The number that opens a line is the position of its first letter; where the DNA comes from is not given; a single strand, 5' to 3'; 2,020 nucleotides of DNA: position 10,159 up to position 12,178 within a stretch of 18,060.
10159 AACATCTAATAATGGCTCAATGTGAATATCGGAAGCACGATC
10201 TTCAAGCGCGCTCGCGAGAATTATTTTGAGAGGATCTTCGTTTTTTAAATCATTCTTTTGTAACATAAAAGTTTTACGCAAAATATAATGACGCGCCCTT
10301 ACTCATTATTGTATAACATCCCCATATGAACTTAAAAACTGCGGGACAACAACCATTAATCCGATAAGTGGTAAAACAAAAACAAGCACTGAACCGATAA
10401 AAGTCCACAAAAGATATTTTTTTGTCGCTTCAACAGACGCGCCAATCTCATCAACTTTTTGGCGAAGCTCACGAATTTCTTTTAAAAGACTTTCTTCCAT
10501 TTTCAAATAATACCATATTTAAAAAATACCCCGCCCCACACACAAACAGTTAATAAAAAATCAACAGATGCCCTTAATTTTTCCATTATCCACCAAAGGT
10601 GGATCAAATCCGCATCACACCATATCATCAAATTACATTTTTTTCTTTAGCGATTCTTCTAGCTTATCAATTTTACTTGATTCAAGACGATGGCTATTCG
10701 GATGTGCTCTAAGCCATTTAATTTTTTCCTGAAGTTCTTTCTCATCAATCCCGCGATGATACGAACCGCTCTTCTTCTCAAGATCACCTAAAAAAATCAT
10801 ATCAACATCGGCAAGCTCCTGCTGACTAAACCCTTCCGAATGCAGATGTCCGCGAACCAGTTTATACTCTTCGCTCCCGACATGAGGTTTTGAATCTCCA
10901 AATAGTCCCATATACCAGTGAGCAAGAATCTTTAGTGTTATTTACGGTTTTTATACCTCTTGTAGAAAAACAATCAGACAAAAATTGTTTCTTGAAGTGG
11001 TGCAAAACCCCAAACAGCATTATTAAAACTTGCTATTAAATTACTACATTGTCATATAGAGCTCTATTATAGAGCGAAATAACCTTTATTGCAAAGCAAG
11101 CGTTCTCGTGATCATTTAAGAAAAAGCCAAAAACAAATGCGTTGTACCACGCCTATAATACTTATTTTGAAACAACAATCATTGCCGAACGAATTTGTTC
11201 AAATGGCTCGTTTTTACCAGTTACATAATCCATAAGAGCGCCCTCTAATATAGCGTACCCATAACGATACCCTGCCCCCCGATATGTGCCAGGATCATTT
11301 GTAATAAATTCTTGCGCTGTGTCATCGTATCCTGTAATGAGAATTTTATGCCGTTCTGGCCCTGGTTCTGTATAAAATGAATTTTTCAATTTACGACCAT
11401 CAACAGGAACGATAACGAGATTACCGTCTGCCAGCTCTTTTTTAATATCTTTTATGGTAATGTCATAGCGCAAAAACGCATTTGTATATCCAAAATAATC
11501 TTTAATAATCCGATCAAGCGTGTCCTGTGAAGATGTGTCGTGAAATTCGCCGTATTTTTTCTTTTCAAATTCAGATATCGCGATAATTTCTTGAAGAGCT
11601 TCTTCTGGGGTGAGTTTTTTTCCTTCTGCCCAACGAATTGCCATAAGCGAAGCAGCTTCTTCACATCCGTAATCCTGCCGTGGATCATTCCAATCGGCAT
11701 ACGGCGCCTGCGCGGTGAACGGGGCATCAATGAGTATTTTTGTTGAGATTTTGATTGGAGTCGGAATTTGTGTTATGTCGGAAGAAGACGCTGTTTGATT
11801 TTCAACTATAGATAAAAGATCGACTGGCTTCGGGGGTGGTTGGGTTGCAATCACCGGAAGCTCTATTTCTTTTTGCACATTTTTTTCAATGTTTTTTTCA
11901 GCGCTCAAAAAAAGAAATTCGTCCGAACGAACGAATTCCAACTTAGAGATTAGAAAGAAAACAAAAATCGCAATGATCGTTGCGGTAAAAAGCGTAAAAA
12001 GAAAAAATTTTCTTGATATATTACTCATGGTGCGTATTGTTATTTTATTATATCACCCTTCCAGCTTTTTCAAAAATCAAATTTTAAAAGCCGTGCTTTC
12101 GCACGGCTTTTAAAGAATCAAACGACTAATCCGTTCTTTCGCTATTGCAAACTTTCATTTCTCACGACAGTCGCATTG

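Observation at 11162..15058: ECF sigma – anti-sigma – secreted beta-repeat protein – C39-like peptidase envelope module with an ECF-type promoter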

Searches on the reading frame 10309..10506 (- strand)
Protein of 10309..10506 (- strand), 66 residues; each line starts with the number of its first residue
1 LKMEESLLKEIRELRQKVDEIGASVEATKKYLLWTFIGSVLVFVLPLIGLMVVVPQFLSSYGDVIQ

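Call 3: search_protein_families(library=pfam, proteins=[window:10309-10506:-], max_evalue=0.1)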
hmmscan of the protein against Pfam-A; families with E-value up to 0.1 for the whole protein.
window:10309-10506:- (66 aa): 1 family
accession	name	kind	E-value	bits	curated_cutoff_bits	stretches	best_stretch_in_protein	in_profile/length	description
PF10661.14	EssA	-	0.074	13.3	24.1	1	3-56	94-145/147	WXG100 protein secretion system (Wss), protein EssA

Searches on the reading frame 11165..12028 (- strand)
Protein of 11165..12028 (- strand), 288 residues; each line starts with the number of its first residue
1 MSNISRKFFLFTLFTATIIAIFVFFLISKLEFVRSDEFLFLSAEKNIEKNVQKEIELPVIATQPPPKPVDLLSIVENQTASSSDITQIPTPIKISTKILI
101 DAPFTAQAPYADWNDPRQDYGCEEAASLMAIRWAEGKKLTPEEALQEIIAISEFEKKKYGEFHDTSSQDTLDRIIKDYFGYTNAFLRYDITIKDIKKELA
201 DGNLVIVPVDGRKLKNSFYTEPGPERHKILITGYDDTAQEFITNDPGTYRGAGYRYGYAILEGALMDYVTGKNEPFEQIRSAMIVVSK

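Call 3: search_protein_families(library=pfam, proteins=[window:11165-12028:-], max_evalue=0.1)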
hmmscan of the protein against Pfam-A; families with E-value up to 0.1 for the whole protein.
window:11165-12028:- (288 aa): 4 families
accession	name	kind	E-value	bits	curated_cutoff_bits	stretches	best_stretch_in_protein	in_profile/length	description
PF13529.12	Peptidase_C39_2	-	7.6e-13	49.7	24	1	108-246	3-142/143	Peptidase_C39 like family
PF14399.12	BtrH_N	-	0.0013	19.4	29.7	1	191-245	78-133/134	Butirosin biosynthesis protein H, N-terminal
PF09778.15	Guanylate_cyc_2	-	0.018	14.8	28.1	1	189-249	111-185/212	Guanylylate cyclase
PF21646.3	ACTMAP-like_C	-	0.091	13.6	27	0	125-233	14-119/121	Actin maturation protease-like, C-terminal domain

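Call 45: search_protein_families(library=ncbifam, proteins=[window:11165-12028:-], max_evalue=0.01)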
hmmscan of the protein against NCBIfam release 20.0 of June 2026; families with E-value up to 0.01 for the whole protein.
window:11165-12028:- (288 aa): 0 families

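Call 58: search_solved_structures(query=window:11165-12028:-, max_evalue=1, show_alignments=2)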
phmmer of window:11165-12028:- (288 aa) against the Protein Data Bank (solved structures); distinct sequences matched with E-value up to 1: 1.
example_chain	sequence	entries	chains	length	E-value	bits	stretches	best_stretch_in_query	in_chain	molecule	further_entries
2nsq_A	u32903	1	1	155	0.54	12.9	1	171-237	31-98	E3 ubiquitin-protein ligase NEDD4-like protein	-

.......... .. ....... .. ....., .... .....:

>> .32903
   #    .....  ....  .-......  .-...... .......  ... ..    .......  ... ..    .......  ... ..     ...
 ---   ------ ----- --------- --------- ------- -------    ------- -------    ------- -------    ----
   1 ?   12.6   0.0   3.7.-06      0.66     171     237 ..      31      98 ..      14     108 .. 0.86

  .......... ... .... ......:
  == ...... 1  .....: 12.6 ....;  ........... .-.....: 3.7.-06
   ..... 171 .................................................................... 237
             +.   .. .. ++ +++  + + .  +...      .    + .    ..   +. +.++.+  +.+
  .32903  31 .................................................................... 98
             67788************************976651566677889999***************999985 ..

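Call 78: search_protein_representatives(protein=window:11165-12028:-)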
Query: 288 residues. Proteins with E-value up to 0.001 (for the whole library): 1616; up to 1e-10: 1359; up to 1e-30: 547. The best 150 are listed.
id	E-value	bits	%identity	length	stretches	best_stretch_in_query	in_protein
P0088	1.0e-81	290.9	60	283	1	56-288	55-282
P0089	4.7e-75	269.0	59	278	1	83-287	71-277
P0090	2.6e-69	250.1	49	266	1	12-288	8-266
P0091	6.7e-69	248.8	56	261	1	86-286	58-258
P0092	8.6e-68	245.2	54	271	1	84-288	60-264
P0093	4.8e-67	242.7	52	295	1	68-287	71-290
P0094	1.9e-66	240.8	46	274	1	35-288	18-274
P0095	5.4e-65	236.0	45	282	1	15-286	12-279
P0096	5.9e-65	235.9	49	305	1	68-288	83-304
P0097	1.2e-64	234.9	48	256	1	60-287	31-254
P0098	2.9e-64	233.6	53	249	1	83-288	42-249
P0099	6.4e-64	232.5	52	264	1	93-287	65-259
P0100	1.3e-63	231.5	50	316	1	82-288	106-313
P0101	1.4e-63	231.4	54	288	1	92-286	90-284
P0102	1.6e-63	231.2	52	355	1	85-285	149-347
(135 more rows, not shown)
